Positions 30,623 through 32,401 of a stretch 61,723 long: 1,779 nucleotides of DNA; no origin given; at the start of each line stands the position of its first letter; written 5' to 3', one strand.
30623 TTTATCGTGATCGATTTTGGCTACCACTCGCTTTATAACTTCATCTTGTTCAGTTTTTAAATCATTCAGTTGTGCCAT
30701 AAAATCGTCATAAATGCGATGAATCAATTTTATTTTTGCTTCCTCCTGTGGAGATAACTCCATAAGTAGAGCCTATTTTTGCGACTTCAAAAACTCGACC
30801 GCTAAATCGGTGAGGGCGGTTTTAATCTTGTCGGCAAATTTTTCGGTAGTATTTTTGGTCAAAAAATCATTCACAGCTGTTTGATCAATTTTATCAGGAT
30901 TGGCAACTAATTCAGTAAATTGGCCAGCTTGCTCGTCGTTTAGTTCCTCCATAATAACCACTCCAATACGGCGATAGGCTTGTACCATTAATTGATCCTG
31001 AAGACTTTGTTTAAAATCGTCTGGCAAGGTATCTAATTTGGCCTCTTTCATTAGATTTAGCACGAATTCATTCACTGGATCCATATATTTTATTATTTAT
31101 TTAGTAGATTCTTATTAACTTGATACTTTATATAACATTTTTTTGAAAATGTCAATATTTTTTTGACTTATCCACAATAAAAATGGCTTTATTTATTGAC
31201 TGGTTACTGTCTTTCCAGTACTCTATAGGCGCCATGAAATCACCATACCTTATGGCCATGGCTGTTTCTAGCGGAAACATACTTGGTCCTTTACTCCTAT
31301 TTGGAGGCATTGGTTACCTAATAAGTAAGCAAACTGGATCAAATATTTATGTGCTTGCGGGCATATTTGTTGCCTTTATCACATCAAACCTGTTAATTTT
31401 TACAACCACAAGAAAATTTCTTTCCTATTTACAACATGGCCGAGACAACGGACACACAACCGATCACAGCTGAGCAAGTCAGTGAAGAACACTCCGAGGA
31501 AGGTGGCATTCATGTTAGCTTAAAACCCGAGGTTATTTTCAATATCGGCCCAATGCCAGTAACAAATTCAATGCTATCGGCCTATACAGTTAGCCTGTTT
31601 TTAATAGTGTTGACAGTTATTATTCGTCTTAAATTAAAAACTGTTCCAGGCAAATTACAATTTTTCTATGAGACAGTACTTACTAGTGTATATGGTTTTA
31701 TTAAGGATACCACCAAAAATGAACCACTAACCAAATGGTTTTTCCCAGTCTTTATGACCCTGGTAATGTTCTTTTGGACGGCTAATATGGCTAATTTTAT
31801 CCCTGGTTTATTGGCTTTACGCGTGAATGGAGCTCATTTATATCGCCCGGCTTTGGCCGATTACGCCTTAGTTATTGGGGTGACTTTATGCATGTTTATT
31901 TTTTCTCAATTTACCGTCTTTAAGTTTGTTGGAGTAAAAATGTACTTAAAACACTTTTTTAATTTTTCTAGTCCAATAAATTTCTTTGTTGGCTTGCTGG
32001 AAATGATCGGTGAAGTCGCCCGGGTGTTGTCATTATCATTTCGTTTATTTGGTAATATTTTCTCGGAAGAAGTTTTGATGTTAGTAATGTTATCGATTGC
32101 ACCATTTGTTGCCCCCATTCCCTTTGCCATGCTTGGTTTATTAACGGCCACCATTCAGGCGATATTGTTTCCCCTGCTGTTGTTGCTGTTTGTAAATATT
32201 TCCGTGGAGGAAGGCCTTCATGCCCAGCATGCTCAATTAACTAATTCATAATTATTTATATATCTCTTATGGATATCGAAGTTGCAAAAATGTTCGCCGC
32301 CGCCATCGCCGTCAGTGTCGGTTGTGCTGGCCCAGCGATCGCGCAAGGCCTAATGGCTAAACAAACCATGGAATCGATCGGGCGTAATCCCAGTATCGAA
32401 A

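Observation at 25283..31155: Promoter-delimited four-gene operon: DUF5663-like protein, 58-aa coiled-coil protein, PP2C phosphatase and a 1449-aa PP2C-headed membrane giant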

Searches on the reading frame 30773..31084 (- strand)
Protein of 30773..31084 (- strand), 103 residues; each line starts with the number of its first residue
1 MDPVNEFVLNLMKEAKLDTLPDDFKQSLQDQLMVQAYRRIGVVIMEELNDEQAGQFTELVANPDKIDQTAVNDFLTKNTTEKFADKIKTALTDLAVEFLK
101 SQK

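Call 3: search_protein_families(library=pfam, proteins=[window:30773-31084:-], max_evalue=1)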
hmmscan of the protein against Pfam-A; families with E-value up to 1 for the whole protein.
window:30773-31084:- (103 aa): 2 families
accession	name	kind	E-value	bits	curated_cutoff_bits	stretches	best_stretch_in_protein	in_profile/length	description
PF14013.11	MT0933_antitox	-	0.084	13.6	27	1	59-90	7-41/49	MT0933-like antitoxin protein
PF04959.19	ARS2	-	0.12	12.9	30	1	57-88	38-69/195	Arsenite-resistance protein 2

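Call 7: search_protein_families(library=ncbifam, proteins=[window:30773-31084:-], max_evalue=1)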
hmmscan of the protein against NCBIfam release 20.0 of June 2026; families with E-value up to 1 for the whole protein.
window:30773-31084:- (103 aa): 1 family
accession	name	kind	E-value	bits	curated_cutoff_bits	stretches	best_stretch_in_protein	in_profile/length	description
NF047680.1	LIC13197_LIC10919_LIC10469_fam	subfamily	0.052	13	280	0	69-97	10-38/207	LIC13197/LIC10919/LIC10469 family protein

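Call 12: find_homologous_proteins(query=window:30773-31084:-, max_evalue=0.001)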
Query window:30773-31084:- (103 aa): 4 proteins with E <= 0.001 among 5 candidates.
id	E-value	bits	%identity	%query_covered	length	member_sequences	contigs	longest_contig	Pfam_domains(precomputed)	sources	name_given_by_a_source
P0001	7.3e-58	210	100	100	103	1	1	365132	PF18908.7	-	-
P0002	3.8e-50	186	100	89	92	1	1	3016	PF18908.7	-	-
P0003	4.3e-20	90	49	98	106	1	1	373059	PF18908.7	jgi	-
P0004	7.0e-19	86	51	93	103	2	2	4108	PF18908.7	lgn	-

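Call 14: find_encoding_contigs(protein=P0003, flank=10000, max_places=4)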
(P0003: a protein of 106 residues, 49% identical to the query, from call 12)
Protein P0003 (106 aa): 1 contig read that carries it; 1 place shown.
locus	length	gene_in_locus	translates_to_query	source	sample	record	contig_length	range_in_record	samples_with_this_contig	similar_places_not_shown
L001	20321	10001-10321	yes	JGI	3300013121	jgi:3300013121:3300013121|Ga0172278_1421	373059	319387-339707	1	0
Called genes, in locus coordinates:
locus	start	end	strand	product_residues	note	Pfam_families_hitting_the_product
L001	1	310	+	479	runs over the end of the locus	PF00133:tRNA-synt_1 (weak), PF09334:tRNA-synt_1g, PF00133:tRNA-synt_1, PF01406:tRNA-synt_1e (weak)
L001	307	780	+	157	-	PF02674:Colicin_V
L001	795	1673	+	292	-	PF01026:TatD_DNase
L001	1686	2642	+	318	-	PF02646:RmuC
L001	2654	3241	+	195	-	PF24894:Hexapep_GlmU (faint), PF14602:Hexapep_2 (faint), PF25087:GMPPB_C, PF00132:Hexapep, PF25084:LbH_EIF2B, PF00132:Hexapep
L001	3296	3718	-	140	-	PF02823:ATP-synt_DE_N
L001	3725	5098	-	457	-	PF02874:ATP-synt_ab_N, PF00006:ATP-synt_ab, PF22919:ATP-synt_VA_C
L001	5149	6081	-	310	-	PF00231:ATP-synt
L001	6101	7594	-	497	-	PF02874:ATP-synt_ab_N, PF00006:ATP-synt_ab, PF00306:ATP-synt_ab_C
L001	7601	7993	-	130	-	PF00213:OSCP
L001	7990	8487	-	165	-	PF00430:ATP-synt_B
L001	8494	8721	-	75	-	PF00137:ATP-synt_C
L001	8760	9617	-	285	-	PF00119:ATP-synt_A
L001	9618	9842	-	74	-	-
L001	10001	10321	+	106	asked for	PF18908:DUF5663 (weak)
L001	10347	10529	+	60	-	-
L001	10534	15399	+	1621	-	-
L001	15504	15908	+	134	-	-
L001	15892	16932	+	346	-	PF02912:Phe_tRNA-synt_N (weak), PF01409:tRNA-synt_2d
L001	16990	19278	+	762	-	PF01588:tRNA_bind, PF03483:B3_4, PF03484:B5, PF17759:tRNA_synthFbeta, PF03147:FDX-ACB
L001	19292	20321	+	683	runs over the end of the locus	PF02518:HATPase_c, PF00204:DNA_gyraseB, PF01751:Toprim, PF00986:DNA_gyraseB_C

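Call 15: find_encoding_contigs(protein=P0004, flank=10000, max_places=4)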
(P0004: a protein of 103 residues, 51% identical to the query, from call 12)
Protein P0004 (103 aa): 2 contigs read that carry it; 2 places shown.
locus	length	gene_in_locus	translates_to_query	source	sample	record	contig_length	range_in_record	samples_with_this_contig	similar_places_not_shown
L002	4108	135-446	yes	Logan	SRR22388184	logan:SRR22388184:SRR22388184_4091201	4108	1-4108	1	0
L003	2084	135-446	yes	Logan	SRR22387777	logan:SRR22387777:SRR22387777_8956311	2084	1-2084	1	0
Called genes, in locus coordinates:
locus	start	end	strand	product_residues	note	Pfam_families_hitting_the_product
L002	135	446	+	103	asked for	PF18908:DUF5663 (weak)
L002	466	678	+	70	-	-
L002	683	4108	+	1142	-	?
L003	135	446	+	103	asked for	PF18908:DUF5663 (weak)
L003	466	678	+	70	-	-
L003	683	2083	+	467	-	?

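Call 25: search_protein_families(library=padloc, proteins=[window:30773-31084:-], max_evalue=0.1)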
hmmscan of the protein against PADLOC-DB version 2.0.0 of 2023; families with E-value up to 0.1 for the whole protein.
window:30773-31084:- (103 aa): 0 families

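Call 26: search_protein_families(library=pfam, proteins=[L001:10534-15396:+, L002:683-4108:+, L001:10001-10318:+, L001:10347-10526:+, L001:15504-15905:+, L002:466-675:+], max_evalue=0.1)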
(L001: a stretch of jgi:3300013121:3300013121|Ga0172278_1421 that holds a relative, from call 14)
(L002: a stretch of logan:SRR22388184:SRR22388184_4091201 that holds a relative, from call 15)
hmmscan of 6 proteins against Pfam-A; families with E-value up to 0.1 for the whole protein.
L001:10534-15396:+ (1621 aa): 0 families

L002:683-4108:+ (1142 aa): 3 families
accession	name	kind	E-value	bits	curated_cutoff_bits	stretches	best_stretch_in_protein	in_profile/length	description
PF00481.26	PP2C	-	1.4e-09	38.5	20.3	1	118-232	32-133/255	Protein phosphatase 2C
PF13672.11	PP2C_2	-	2.6e-06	27.5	24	1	120-323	25-185/209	Protein phosphatase 2C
PF07228.17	SpoIIE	-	0.00064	20.2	25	1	285-355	105-183/192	Stage II sporulation protein E (SpoIIE)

L001:10001-10318:+ (106 aa): 1 family
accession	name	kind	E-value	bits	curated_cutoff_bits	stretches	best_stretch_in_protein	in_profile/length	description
PF18908.5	DUF5663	-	0.014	16.4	23.7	1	13-80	3-65/84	Protein of unknown function (DUF5663)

L001:10347-10526:+ (60 aa): 2 families
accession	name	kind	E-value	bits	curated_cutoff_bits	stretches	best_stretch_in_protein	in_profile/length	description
PF08663.15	HalX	-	0.021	15.6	23.2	1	21-47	37-63/68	HalX domain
PF21934.1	Yop-YscD_ppl_3rd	-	0.083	13.1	24.3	0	38-60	29-51/64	YscD/CdsD-like Bon-like domain 3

L001:15504-15905:+ (134 aa): 0 families

L002:466-675:+ (70 aa): 5 families
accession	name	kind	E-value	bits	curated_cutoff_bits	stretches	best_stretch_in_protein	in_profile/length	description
PF16740.10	SKA2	-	0.012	15.9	30.1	1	22-56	45-79/110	Spindle and kinetochore-associated protein 2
PF12443.13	AKNA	-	0.02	16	28.1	1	12-49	36-73/99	AT-hook-containing transcription factor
PF08663.15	HalX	-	0.02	15.7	23.2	1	31-64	37-67/68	HalX domain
PF18640.6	LepB_N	-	0.025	14.7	25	1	15-64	84-138/183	LepB N-terminal domain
PF03961.19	FapA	-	0.07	13.2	31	1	11-68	185-241/272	Flagellar Assembly Protein A beta solenoid domain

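Call 41: find_related_loci(query=A2, collection=genome_contigs, flank=10000)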
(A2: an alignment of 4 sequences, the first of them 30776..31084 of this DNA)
Query A2 (103 aa) in genome_contigs; peptide patterns used: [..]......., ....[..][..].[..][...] (x = any residue, [..] = any of these).
116 stretches matched a pattern, but none encodes a relative of the query by tblastn (E <= 1e-3).

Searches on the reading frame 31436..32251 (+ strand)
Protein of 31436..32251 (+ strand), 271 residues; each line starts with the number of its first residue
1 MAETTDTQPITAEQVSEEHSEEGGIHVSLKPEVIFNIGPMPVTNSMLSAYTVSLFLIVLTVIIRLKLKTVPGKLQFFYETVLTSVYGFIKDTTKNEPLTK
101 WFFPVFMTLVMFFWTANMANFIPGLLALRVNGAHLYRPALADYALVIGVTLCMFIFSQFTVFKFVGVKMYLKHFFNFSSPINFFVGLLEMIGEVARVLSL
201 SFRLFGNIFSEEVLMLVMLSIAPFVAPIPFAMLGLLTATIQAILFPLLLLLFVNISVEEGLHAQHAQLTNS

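Call 13: search_protein_families(library=pfam, proteins=[window:31436-32251:+], max_evalue=0.001)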
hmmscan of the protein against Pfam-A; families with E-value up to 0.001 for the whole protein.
window:31436-32251:+ (271 aa): 1 family
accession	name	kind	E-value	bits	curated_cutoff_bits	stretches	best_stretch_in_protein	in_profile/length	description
PF00119.25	ATP-synt_A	-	1.6e-27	97.2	33.9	1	51-253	7-216/217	ATP synthase A chain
